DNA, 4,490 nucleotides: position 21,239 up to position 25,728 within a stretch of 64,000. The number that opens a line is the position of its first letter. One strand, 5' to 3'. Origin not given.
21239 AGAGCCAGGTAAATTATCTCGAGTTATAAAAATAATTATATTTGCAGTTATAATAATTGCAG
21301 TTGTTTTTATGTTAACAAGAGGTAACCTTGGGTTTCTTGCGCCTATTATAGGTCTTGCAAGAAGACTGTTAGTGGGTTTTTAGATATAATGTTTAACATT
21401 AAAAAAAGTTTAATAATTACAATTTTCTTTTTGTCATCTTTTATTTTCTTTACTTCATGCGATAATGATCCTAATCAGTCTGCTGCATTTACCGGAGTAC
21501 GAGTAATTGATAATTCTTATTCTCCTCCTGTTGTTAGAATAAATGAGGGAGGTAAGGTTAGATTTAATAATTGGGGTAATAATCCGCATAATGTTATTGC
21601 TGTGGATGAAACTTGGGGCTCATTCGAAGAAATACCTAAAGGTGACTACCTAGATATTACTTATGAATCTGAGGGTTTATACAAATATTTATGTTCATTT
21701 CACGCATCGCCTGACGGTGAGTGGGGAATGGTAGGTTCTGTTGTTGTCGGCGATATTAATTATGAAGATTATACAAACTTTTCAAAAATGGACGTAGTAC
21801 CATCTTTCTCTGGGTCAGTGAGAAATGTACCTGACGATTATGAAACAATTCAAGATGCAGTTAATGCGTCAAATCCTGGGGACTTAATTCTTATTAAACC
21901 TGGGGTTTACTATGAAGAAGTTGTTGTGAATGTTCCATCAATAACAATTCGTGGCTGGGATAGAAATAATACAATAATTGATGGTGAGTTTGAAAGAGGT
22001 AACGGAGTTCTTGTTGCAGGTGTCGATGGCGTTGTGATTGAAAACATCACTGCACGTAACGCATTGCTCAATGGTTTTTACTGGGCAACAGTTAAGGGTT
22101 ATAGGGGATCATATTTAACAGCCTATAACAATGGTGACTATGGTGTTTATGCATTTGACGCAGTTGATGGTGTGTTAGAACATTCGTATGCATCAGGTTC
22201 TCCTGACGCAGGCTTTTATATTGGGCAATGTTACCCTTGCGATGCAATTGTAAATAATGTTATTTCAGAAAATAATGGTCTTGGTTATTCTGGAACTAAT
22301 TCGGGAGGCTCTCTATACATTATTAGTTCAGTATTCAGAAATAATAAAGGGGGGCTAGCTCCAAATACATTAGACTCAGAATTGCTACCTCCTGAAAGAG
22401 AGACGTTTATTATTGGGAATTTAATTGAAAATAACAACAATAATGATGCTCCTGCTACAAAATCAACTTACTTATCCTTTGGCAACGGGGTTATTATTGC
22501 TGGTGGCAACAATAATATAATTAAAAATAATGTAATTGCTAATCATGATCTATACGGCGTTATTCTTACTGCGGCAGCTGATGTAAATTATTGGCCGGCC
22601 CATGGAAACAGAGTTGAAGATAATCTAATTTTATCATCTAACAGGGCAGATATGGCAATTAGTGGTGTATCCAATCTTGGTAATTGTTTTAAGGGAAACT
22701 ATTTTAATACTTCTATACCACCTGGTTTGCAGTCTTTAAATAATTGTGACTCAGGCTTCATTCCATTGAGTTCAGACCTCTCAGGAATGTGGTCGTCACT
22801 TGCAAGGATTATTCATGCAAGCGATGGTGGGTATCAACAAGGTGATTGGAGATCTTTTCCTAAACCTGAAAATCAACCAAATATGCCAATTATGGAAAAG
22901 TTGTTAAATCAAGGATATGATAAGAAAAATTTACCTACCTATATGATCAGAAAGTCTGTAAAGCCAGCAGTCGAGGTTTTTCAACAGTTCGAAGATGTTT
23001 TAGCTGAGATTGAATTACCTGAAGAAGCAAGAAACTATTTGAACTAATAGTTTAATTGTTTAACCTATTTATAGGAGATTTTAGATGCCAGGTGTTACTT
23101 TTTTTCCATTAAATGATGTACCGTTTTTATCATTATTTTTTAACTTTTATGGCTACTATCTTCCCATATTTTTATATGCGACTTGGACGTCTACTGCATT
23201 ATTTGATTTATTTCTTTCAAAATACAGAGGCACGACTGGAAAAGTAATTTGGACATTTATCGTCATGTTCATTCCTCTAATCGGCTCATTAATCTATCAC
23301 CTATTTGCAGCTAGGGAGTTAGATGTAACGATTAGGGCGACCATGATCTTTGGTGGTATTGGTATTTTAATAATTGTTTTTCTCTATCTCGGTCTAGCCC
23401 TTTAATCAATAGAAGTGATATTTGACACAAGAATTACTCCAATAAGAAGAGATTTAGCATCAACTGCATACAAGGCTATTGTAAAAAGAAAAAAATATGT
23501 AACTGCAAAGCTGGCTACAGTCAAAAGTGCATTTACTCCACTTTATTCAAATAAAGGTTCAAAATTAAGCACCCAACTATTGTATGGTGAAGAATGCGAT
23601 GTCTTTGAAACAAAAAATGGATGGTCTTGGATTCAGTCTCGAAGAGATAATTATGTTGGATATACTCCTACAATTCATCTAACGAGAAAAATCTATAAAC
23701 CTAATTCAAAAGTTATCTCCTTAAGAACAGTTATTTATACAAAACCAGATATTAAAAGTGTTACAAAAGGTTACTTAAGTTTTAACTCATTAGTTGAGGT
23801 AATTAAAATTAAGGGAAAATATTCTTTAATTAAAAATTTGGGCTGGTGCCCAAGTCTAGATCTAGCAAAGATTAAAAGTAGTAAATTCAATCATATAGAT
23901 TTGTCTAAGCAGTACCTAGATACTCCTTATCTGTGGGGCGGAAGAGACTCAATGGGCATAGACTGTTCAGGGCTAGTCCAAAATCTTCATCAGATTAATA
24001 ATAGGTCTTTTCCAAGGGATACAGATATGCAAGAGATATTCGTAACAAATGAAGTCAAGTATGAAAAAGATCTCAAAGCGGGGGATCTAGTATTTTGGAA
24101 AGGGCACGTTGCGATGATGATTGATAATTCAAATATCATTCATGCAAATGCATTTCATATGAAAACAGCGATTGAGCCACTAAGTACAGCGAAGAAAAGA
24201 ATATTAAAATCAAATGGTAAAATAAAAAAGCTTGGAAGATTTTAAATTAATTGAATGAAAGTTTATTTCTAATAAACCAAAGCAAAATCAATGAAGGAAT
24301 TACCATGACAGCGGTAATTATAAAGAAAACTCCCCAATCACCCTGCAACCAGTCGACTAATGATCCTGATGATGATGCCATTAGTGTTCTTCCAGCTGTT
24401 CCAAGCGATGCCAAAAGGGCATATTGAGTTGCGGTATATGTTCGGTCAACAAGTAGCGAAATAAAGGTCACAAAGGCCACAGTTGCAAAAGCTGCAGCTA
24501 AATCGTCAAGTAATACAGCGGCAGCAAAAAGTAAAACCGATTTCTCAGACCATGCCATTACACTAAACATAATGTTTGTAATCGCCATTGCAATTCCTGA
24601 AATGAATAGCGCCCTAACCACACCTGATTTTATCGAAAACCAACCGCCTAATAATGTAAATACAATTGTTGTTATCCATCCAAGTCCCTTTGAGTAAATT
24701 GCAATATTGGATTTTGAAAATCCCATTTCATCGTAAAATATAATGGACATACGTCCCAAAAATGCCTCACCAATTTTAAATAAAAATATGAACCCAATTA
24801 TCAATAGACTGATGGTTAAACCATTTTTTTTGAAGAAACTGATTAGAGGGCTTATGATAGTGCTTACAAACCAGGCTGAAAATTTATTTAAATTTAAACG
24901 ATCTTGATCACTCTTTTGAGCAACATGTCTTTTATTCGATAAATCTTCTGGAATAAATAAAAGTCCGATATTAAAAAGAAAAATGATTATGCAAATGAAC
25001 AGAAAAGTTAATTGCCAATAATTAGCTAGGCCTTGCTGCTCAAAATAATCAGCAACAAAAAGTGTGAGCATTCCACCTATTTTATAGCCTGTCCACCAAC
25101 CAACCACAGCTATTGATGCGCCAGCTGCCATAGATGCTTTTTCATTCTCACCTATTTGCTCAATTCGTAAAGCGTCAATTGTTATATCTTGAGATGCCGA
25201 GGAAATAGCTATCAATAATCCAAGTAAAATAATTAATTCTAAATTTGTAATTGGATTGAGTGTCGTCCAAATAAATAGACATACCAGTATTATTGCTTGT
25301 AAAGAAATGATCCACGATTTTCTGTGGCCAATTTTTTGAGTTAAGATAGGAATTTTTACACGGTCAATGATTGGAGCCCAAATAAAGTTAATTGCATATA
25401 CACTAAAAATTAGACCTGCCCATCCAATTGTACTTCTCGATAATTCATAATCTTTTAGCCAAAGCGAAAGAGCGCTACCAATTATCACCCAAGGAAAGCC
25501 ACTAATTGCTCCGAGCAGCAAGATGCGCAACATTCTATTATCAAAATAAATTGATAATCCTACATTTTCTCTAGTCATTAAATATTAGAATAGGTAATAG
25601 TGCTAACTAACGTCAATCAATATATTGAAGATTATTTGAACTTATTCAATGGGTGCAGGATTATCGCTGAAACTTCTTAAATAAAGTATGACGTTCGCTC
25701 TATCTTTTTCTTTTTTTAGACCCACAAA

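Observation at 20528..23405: Co-directional envelope cluster centred on a cupredoxin/beta-helix fusion lipoprotein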

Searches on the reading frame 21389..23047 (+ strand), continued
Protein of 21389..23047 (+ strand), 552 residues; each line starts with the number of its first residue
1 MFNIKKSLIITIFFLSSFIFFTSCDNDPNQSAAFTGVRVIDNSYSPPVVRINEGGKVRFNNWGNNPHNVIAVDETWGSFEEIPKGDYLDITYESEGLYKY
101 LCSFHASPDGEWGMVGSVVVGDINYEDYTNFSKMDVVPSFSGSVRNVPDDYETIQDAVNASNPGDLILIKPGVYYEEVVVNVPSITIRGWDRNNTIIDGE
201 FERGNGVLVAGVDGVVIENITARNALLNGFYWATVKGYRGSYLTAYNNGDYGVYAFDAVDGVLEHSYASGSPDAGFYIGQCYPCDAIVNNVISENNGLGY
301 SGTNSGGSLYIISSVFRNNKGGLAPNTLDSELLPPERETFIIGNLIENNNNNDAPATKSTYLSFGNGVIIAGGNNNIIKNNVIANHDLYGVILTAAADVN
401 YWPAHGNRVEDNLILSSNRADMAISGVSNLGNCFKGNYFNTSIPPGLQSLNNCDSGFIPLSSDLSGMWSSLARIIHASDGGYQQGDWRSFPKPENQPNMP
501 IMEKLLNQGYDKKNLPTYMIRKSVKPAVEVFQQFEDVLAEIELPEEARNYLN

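Call 88: predict_structure(alignment_id=A6)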
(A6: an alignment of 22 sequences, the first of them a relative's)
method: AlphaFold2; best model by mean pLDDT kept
length: 668 residues; sequences in the alignment: 22
mean_pLDDT: 68.6   pTM: 0.67
mean pLDDT of the five models: 68.6, 65.1, 64.1, 59.2, 55.7
residues with pLDDT >= 90: 62; 70-90: 291; 50-70: 192; < 50: 123
segments of 3 or more residues with pLDDT < 50: 1-4, 6-8, 26-38, 137-147, 210-216, 221-224, 234-263, 265-270, 290-294, 313-317, 337-347, 408-414, 661-668
pLDDT, mean of each block of 10 residues (from residue 1): 44 63 47 42 57 66 72 75 67 76 82 58 63 57 41 80 85 80 72 69 66 44 51 41 36 39 45 65 64 60 79 54 89 64 46 93 80 85 71 94 69 63 93 79 85 82 70 72 77 73 64 54 62 88 91 67 75 72 84 85 85 79 86 86 80 69 35
secondary structure, 60 per line:
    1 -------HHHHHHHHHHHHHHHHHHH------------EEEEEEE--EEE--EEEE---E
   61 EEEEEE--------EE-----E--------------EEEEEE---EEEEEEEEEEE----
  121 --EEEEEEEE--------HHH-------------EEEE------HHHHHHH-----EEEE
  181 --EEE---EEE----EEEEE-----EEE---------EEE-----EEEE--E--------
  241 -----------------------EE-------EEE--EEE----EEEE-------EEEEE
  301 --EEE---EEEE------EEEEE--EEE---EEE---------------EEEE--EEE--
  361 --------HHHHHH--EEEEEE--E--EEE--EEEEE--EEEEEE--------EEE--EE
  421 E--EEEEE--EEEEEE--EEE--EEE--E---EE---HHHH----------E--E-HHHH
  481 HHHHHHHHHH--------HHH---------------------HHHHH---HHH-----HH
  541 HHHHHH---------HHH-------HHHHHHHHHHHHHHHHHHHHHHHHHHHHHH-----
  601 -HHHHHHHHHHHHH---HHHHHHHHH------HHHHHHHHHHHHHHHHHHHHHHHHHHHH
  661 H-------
elements in order (helices of 4 or more, strands of 3 or more residues): H8-26 E39-45 E48-50 E53-56 E60-66 E97-102 E106-116 E123-130 E155-158 H165-171 E177-180 E183-185 E189-191 E196-200 E206-208 E218-220 E226-229 E273-275 E278-280 E285-288 E296-300 E303-305 E309-312 E319-323 E326-328 E332-334 E350-353 E356-358 H369-374 E377-382 E388-390 E393-397 E400-405 E414-416 E419-421 E424-428 E431-436 E439-441 E444-446 H458-461 H477-490 H523-527 H539-546 H566-595 H602-614 H618-626 H633-661
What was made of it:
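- Tried and rejected: It showed only that the PLDc_N part forms three helices (call 88).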

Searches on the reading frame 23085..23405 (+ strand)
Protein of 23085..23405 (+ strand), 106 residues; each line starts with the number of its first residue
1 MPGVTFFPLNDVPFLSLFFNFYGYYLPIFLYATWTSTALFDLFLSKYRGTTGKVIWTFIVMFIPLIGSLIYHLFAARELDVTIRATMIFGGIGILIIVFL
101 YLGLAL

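Call 3: search_protein_families(library=pfam, proteins=[window:23085-23405:+], max_evalue=0.1)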
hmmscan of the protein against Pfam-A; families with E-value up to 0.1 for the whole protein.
window:23085-23405:+ (106 aa): 1 family
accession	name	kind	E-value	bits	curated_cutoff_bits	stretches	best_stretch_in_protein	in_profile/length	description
PF13396.11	PLDc_N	-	4.9e-07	30.1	23.3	1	38-74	6-40/42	Phospholipase_D-nuclease N-terminal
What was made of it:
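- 23085..23405 (+): PLDc_N small membrane protein (106 aa, about 3 helices). It is the conserved partner of CupBH. PF13396 30.1 bits, above the 23.3 cut-off (call 3).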

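Call 4: search_protein_families(library=ncbifam, proteins=[window:23085-23405:+], max_evalue=0.1)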
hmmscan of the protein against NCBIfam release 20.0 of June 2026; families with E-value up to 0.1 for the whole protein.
window:23085-23405:+ (106 aa): 3 families
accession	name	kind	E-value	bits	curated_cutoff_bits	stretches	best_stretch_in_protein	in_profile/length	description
NF052606.1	T4PiliAsmPilCMyx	equivalog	0.00057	18.8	700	1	28-95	238-303/419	type IV pilus assembly protein PilC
TIGR04265.1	bac_cardiolipin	equivalog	0.042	12.8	290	1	41-77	21-56/483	cardiolipin synthase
NF009107.0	PRK12452.1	equivalog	0.099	11.4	787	0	24-76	29-81/509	cardiolipin synthase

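Call 82: find_homologous_proteins(query=window:23085-23402:+, max_evalue=0.01)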
Query window:23085-23402:+ (106 aa): 52 proteins with E <= 0.01 among 56 candidates.
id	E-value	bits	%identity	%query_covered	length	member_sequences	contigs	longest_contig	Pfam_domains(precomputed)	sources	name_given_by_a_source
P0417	3.2e-58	213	96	100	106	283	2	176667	PF13396.12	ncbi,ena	-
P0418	8.1e-50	186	80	100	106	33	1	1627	PF13396.12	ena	-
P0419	1.1e-49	185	80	100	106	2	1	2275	PF13396.12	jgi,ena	-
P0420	2.6e-49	184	79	100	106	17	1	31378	PF13396.12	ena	-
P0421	1.4e-48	182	79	100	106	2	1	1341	PF13396.12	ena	-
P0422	3.2e-48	181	77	100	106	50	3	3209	PF13396.12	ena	-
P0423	3.8e-48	180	77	100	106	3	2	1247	PF13396.12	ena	-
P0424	2.0e-47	178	76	100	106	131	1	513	PF13396.12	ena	-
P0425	5.0e-46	174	75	100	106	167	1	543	PF13396.12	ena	-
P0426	2.0e-45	172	77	100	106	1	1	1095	PF13396.12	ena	-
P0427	6.9e-45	170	75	100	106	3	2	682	PF13396.12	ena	-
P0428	4.2e-44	167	84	82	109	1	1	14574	PF13396.12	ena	-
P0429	3.1e-43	165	73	100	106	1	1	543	PF13396.12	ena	-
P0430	7.0e-42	160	71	100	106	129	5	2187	PF13396.12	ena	-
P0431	3.7e-39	152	68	100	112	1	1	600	PF13396.12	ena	-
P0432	5.1e-39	151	70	100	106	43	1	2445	PF13396.12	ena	-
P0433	6.5e-39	151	67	100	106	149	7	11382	PF13396.12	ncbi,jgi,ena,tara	tara:strand:+ start:401 stop:721 length:321 start_codon:yes stop_codon:yes gene_type:complete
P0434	1.8e-38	149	65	100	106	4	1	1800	PF13396.12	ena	-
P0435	5.6e-38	148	67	100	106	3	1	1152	PF13396.12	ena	-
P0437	3.3e-37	145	68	100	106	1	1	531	PF13396.12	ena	-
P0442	5.6e-36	141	62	100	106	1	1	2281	PF13396.12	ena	-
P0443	1.4e-35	140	65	100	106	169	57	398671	PF13396.12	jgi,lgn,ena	jgi:hypothetical protein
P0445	1.5e-35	140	61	100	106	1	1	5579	PF13396.12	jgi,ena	-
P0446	2.1e-35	139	65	100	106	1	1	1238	PF13396.12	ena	-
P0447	4.0e-34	135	62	100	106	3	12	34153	PF13396.12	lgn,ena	-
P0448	4.5e-34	135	63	100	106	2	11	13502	PF13396.12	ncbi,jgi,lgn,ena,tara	tara:strand:+ start:360 stop:680 length:321 start_codon:yes stop_codon:yes gene_type:complete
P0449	7.3e-34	134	59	100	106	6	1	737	PF13396.12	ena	-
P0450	1.4e-33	134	64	100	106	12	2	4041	PF13396.12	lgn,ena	-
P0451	3.0e-33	132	63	100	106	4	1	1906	PF13396.12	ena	-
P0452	3.2e-33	132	62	100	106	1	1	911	PF13396.12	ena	-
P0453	3.1e-32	129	58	97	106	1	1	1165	PF13396.12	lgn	-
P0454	4.4e-32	129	61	93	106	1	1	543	PF13396.12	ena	-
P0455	6.3e-32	128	61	100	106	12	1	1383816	PF13396.12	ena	-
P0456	1.2e-31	127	56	100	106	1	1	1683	PF13396.12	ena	-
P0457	2.3e-31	126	58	100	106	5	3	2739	PF13396.12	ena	-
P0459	7.5e-31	125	57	100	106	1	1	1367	PF13396.12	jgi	jgi:hypothetical protein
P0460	8.1e-31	125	57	100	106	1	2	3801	PF13396.12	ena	-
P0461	9.3e-31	124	56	97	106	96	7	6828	PF13396.12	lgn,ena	-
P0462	1.5e-25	108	54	100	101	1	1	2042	PF13396.12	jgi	jgi:hypothetical protein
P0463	3.3e-25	107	63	84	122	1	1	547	PF13396.12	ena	-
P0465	7.5e-24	102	53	86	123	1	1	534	PF13396.12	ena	-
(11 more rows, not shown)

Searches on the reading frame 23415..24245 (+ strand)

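Call 3: search_protein_families(library=pfam, proteins=[window:23415-24245:+], max_evalue=0.1)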
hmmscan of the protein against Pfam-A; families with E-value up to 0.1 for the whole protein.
window:23415-24245:+ (276 aa): 4 families
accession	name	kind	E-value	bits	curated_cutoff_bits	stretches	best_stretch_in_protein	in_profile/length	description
PF00877.26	NLPC_P60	-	6.4e-17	61.9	23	1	170-255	2-90/105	NlpC/P60 family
PF18348.7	SH3_16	-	4.8e-14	52.3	25.8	1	48-86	8-46/49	Bacterial dipeptidyl-peptidase Sh3 domain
PF05382.19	Amidase_5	-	0.023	15.1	21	1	229-254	91-116/142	Bacteriophage peptidoglycan hydrolase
PF18626.7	Gln_deamidase_2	-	0.055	14.1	25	0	203-237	42-76/106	Glutaminase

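Call 4: search_protein_families(library=ncbifam, proteins=[window:23415-24245:+], max_evalue=0.1)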
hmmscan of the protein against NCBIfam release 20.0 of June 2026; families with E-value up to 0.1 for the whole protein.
window:23415-24245:+ (276 aa): 7 families
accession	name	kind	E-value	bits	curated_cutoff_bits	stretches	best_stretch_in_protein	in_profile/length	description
NF038345.1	wall_hydro_RipC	exception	1.5e-07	31.2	425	1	169-259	263-354/362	peptidoglycan hydrolase RipC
NF008096.1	PRK10838.1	equivalog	2.2e-06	27.6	186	1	169-246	80-161/189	bifunctional murein DD-endopeptidase/murein LD-carboxypeptidase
NF010495.0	PRK13914.1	equivalog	5.3e-05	22.4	647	1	159-245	368-457/481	invasion associated endopeptidase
NF040670.1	wall_bind_EntA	exception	0.0025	17.3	560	1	48-114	42-105/291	cell wall-binding protein EntA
NF033742.1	NlpC_p60_RipB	exception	0.0071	16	335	1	176-259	109-194/206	NlpC/P60 family peptidoglycan endopeptidase RipB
NF040675.1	wall_bind_EntD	exception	0.011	14.9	590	1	46-113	40-104/310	cell wall-binding protein EntD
NF040678.1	EntFM_CwpFM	equivalog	0.09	11.8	720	0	165-230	320-382/430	enterotoxin EntFM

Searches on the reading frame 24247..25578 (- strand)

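Call 3: search_protein_families(library=pfam, proteins=[window:24247-25578:-], max_evalue=0.1)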
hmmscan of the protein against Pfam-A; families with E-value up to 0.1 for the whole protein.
window:24247-25578:- (443 aa): 1 family
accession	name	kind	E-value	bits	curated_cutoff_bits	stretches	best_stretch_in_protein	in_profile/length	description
PF07690.21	MFS_1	-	6.2e-25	88.3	33.4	2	20-396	2-342/347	Major Facilitator Superfamily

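Call 4: search_protein_families(library=ncbifam, proteins=[window:24247-25578:-], max_evalue=0.1)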
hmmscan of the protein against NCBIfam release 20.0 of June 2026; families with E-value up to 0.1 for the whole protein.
window:24247-25578:- (443 aa): 4 families
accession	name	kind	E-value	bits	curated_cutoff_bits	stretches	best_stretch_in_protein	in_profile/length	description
TIGR00901.2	2A0125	subfamily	5.4e-108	361.3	350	1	11-435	1-416/417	AmpG family muropeptide MFS transporter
NF008867.0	PRK11902.1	equivalog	6e-63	213.2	656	1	8-440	7-407/419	muropeptide transporter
NF008238.0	PRK11010.1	equivalog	3.9e-55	187.6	756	1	9-442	7-408/492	muropeptide MFS transporter AmpG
TIGR02718.1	sider_RhtX_FptX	subfamily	3e-14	52.8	356.15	1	25-182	12-163/390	RhtX/FptX family siderophore transporter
